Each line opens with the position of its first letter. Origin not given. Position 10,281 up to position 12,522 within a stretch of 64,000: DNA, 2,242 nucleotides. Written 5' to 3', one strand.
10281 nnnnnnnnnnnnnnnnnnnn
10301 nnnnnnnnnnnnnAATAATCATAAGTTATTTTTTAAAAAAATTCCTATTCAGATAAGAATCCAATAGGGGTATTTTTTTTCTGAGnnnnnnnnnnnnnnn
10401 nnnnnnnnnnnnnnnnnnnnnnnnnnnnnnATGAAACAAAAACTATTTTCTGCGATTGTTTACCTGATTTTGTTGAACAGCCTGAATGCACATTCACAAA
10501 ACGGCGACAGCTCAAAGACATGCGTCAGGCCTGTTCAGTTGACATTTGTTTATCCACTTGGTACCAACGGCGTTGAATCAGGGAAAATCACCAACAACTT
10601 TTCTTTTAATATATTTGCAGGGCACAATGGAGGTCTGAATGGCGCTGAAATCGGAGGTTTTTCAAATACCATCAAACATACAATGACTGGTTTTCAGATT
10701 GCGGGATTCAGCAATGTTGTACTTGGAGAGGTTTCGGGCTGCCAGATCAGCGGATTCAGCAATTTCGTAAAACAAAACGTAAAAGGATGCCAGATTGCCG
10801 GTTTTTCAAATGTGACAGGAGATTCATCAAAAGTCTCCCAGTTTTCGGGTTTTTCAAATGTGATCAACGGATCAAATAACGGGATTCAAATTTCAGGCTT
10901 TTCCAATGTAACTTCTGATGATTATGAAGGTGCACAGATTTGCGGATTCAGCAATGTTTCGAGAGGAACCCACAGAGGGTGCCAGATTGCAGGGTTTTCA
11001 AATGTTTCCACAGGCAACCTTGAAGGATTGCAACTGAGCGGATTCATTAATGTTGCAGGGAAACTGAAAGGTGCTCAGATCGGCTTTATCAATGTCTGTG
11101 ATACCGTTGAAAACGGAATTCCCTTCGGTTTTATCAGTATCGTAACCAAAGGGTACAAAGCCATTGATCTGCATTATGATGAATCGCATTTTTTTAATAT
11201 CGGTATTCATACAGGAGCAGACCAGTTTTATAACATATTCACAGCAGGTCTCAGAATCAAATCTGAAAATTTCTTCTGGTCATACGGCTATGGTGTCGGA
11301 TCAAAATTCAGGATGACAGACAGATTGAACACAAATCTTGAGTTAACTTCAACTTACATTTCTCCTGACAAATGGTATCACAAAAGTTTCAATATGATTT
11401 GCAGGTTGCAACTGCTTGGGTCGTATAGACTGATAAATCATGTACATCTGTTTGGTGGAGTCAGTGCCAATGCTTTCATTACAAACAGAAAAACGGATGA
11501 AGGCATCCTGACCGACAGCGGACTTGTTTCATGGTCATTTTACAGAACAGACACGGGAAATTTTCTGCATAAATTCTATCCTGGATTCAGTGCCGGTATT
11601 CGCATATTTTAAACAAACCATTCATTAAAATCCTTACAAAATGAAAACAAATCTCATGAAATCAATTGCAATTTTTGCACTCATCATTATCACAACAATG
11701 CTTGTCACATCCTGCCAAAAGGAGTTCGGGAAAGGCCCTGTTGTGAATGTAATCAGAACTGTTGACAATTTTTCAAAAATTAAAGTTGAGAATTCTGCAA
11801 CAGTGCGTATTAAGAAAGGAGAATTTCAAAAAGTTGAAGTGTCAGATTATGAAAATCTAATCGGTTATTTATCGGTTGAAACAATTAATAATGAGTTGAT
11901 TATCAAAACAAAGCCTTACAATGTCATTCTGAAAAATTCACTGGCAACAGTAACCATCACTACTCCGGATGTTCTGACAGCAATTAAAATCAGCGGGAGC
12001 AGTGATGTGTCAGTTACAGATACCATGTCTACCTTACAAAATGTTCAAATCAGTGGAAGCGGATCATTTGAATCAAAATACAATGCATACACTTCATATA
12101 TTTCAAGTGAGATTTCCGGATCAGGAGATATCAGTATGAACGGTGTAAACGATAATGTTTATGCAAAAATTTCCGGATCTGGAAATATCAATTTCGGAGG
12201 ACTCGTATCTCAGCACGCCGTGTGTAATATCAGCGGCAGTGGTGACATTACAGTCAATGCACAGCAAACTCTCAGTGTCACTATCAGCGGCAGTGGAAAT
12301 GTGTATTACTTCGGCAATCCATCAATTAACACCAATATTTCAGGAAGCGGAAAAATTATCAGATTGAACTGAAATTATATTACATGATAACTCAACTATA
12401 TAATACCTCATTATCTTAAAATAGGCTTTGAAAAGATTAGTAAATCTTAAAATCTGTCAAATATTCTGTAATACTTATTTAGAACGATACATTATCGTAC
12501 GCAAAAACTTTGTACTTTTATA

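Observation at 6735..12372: ECF sigma / FecR cell-surface-signalling module wired to an STN-domain repeat protein instead of a TonB-dependent transporter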

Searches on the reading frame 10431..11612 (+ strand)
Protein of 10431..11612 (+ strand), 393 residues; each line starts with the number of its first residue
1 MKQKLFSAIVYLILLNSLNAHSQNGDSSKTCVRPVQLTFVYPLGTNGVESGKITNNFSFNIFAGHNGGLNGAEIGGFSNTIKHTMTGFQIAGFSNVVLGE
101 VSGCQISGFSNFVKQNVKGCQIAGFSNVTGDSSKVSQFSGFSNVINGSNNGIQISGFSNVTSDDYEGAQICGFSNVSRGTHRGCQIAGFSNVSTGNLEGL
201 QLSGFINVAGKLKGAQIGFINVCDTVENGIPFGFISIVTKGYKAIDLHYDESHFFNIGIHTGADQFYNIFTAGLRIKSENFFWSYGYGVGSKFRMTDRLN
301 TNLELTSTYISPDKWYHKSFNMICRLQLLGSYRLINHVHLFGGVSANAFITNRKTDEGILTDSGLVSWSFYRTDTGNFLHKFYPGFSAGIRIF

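Call 3: search_protein_families(library=pfam, proteins=[window:10431-11612:+], max_evalue=1)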
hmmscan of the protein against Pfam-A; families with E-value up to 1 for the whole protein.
window:10431-11612:+ (393 aa): 1 family
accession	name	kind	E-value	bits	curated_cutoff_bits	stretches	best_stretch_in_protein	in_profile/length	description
PF16871.11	DUF5077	-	0.048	14.2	24.6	0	345-369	4-28/122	Domain of unknown function (DUF5077)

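Call 4: search_protein_families(library=ncbifam, proteins=[window:10431-11612:+], max_evalue=1)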
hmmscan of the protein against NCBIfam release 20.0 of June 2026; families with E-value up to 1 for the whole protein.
window:10431-11612:+ (393 aa): 2 families
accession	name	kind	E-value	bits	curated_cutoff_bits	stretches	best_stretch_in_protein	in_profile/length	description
NF047436.1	LA_2272_repeat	domain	5.4e-07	29.3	25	1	204-224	7-28/30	LA_2272 family surface repeat-containing protein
NF047435.1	LA_2272_fam_lipo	equivalog_domain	0.0026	17.9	30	1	55-91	21-56/59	LA_2272/LA_2273 family lipoprotein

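Call 52: find_homologous_proteins(query=window:10431-11612:+, max_evalue=0.001)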
Query window:10431-11612:+ (393 aa): 1132 proteins with E <= 0.001 among 8000 candidates; the best 120 are listed.
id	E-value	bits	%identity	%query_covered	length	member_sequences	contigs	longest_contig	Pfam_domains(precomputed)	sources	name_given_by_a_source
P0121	3.3e-162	558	63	100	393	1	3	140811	-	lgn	-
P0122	2.8e-150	519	43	100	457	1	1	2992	-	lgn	-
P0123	7.9e-149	514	90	68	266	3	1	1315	-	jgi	-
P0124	5.3e-132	459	53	97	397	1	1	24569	-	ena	-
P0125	2.4e-129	450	45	94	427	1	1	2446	-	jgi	jgi:hypothetical protein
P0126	4.0e-128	446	46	99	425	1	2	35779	-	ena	-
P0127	3.7e-127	443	46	94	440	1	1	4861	-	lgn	-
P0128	7.3e-127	442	44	96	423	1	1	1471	-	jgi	-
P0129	6.0e-126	439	47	100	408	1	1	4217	-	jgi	jgi:hypothetical protein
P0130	4.9e-125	436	47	97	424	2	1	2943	-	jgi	jgi:hypothetical protein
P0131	1.2e-122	428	45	94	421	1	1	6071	-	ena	-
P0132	2.1e-122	427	42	97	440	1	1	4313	-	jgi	jgi:hypothetical protein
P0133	6.7e-120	419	49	99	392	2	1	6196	-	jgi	-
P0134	1.0e-119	418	48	97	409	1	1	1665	-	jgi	-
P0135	5.5e-117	409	44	100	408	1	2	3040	-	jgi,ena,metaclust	metaclust:\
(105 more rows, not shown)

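Call 80: predict_structure(alignment_id=A3)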
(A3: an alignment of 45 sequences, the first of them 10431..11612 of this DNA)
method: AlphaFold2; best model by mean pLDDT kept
length: 393 residues; sequences in the alignment: 45
mean_pLDDT: 91.8   pTM: 0.76
mean pLDDT of the five models: 91.8, 91.2, 90.6, 81.9, 79.0
residues with pLDDT >= 90: 312; 70-90: 60; 50-70: 11; < 50: 10
segments of 3 or more residues with pLDDT < 50: 20-29
pLDDT, mean of each block of 10 residues (from residue 1): 85 73 43 89 88 92 90 93 96 96 97 97 97 96 97 97 97 96 97 97 97 97 96 94 96 93 96 89 94 94 97 69 97 95 97 90 87 94 96 95
secondary structure, 60 per line:
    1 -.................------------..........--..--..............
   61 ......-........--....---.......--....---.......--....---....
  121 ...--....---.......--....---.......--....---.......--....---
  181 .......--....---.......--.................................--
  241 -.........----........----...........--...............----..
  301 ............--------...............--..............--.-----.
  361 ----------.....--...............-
elements in order: H2-18 E31-40 H47-52 E53-66 E68-75 E78-81 E85-91 E94-97 E101-107 E110-113 E117-123 E126-129 E133-139 E142-145 E149-155 E158-161 E165-171 E174-177 E181-187 E190-193 E197-203 E206-238 E242-250 E255-262 E267-277 E280-294 E299-312 E321-335 E338-351 E371-375 E378-392

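Call 82: fold_search(model_id=the predicted structure, library=pdb)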
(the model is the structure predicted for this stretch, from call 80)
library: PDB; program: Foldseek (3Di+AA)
matches with E <= 10: 735; with E <= 0.001: 0
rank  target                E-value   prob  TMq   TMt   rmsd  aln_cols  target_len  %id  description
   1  8wv0_B                2.9e-03  1.00  0.18  0.21   8.3       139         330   10  Outer membrane porin of Burkholderia pseudomallei (BpsOmp38) (released 2024-10-30)
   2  1p4t                  5.0e-03  1.00  0.23  0.51   6.5       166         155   15  Crystal structure of Neisserial surface protein A (NspA) (released 2003-07-22)
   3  9fzc_A                6.1e-03  0.99  0.19  0.37   8.0       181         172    9  Structure of OmpA-short in complex with nanobody Nb01 (released 2024-07-17)
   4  6x9z                  9.2e-03  1.00  0.21  0.55   5.0       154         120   11  De novo design of transmembrane beta-barrels (released 2021-02-17)
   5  8wv0_A                1.4e-02  0.99  0.18  0.21   8.4       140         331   11  Outer membrane porin of Burkholderia pseudomallei (BpsOmp38) (released 2024-10-30)
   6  2mnh_MODEL_1_A        1.5e-02  1.00  0.22  0.48   5.8       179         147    8  Refined structure of outer membrane protein x in nanodisc by measuring residual dipolar couplings (released 2015-03-18)
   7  6ehd                  1.7e-02  0.99  0.17  0.20  11.4       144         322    7  OmpT (in-vitro folded), an outer membrane protein of Vibrio cholerae (released 2018-04-25)
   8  2wvp                  1.8e-02  1.00  0.17  0.24   8.9       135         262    7  Synthetically modified OmpG (released 2010-07-14)
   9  9a2m_MODEL_1_A        1.9e-02  0.99  0.21  0.23   8.0       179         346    7  Model of E. coli OmpA by in-cell photo-crosslinking MS and deep learning (released 2023-02-24)
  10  3dzm_C                2.0e-02  0.97  0.20  0.34  11.1       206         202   11  Crystal structure of a major outer membrane protein from Thermus thermophilus HB27 (released 2008-12-23)
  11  8a8c_A                2.2e-02  1.00  0.17  0.11  10.1       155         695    7  T5 phage receptor-binding protein pb5 bound to ferrichrome transporter FhuA (released 2022-10-05)
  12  2wjr                  2.3e-02  0.72  0.16  0.25  15.3       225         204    8  NanC porin structure in rhombohedral crystal form. (released 2009-10-13)
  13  3dzm_B                2.5e-02  0.99  0.21  0.36  10.1       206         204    8  Crystal structure of a major outer membrane protein from Thermus thermophilus HB27 (released 2008-12-23)
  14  7pge                  2.7e-02  0.99  0.17  0.30   7.8       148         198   16  copper transporter PcoB (released 2022-07-06)
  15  6x1k_MODEL_1_A        2.8e-02  0.98  0.20  0.50   5.8       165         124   12  Solution NMR structure of de novo designed TMB2.3 (released 2021-02-17)
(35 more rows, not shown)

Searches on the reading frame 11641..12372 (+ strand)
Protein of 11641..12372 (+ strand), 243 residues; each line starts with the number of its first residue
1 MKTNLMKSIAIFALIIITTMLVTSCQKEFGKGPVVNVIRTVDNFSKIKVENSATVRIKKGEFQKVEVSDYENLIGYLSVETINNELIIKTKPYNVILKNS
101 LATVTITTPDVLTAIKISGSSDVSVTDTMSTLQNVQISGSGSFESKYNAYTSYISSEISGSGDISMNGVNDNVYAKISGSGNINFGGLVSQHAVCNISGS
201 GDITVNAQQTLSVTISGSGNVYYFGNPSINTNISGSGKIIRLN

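Call 3: search_protein_families(library=pfam, proteins=[window:11641-12372:+], max_evalue=1)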
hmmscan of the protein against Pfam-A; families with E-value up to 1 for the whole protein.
window:11641-12372:+ (243 aa): 3 families
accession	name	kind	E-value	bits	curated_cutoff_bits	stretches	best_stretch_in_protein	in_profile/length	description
PF10988.14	DUF2807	-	3.4e-36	125.1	24.2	1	43-227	1-181/181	Putative auto-transporter adhesin, head GIN domain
PF06585.17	JHBP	-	0.043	13.4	29.2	1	112-180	79-152/239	Haemolymph juvenile hormone binding protein (JHBP)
PF23457.1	LysM2_NFP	-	0.086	13.4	36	1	55-87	8-41/56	NFP LysM2 domain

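Call 4: search_protein_families(library=ncbifam, proteins=[window:11641-12372:+], max_evalue=1)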
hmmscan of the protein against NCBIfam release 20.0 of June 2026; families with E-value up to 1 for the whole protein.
window:11641-12372:+ (243 aa): 0 families

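Call 88: search_solved_structures(query=window:11641-12372:+, max_evalue=0.001)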
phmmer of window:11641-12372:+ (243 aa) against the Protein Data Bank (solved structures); distinct sequences matched with E-value up to 0.001: 5.
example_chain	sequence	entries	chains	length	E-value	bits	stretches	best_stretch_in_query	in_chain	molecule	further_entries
3jx8_A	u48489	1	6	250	1.5e-14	57.3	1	154-241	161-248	Putative lipoprotein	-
3lyc_A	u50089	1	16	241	7.3e-12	48.6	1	117-241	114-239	Putative pectinase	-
3pet_A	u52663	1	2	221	6.4e-11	45.5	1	59-231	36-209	Putative adhesin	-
3ljy_A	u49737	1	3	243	6.4e-09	39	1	113-239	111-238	putative adhesin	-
4opw_A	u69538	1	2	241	4.5e-07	32.9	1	137-239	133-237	Uncharacterized protein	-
